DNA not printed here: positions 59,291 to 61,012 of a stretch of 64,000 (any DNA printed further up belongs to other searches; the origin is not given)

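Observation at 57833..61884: Operon of a C39-like cysteine peptidase followed by three ATP-grasp ligases: candidate non-ribosomal peptide or peptide-tag synthesis system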

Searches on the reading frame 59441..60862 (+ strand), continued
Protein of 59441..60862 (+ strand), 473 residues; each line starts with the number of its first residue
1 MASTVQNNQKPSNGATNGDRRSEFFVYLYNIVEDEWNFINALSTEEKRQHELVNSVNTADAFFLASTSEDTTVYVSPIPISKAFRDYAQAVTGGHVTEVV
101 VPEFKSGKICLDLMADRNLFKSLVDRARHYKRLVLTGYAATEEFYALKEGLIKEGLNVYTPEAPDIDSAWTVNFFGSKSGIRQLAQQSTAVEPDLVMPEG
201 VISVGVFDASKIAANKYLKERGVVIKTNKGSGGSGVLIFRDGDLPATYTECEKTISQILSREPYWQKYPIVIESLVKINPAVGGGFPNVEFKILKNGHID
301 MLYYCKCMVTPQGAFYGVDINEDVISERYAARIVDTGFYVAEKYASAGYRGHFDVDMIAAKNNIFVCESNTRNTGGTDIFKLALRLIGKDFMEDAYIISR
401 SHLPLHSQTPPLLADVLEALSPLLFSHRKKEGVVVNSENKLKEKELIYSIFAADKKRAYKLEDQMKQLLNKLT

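Call 99: list_cluster_members(proteins=[P0366, P0378, P0394, P0410, P0418, P0425, P0436, P0457, P0485, P0502])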
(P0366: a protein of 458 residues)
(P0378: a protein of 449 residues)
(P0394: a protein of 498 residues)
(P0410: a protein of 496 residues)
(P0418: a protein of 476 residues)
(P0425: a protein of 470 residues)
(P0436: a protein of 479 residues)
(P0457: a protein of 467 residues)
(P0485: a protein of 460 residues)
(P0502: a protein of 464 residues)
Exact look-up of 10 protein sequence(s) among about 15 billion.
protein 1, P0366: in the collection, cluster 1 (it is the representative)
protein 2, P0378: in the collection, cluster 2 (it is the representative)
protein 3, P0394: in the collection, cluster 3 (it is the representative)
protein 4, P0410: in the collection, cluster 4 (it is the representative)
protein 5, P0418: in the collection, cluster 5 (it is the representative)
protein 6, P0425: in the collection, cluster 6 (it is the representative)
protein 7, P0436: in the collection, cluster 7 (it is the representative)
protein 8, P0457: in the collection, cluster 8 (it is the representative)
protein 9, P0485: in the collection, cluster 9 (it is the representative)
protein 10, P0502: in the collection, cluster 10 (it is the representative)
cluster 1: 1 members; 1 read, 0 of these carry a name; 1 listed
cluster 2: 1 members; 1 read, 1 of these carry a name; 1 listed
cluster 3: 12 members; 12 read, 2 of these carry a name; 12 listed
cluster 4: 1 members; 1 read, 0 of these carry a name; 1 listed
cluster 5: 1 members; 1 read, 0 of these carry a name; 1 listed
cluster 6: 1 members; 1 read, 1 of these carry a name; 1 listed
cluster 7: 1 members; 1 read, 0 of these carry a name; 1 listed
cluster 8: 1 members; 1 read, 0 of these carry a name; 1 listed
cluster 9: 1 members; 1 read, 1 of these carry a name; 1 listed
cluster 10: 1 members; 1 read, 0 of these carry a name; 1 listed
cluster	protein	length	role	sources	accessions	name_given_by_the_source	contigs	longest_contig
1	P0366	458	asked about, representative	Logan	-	-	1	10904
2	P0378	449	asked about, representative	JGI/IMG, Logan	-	hypothetical protein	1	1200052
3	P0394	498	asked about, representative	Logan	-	-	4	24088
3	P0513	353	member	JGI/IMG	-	hypothetical protein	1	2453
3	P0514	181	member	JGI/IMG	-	hypothetical protein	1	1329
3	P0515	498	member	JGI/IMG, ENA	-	-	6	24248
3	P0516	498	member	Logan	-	-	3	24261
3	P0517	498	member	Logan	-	-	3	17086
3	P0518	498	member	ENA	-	-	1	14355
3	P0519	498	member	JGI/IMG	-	-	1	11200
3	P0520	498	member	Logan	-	-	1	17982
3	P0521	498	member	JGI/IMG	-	-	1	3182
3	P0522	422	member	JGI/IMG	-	-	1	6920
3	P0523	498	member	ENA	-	-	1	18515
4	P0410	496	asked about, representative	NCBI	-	-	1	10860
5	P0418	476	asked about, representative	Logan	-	-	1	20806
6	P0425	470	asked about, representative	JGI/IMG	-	hypothetical protein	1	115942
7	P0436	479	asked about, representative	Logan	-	-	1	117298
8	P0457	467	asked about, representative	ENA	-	-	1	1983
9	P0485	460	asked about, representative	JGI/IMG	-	hypothetical protein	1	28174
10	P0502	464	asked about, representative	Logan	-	-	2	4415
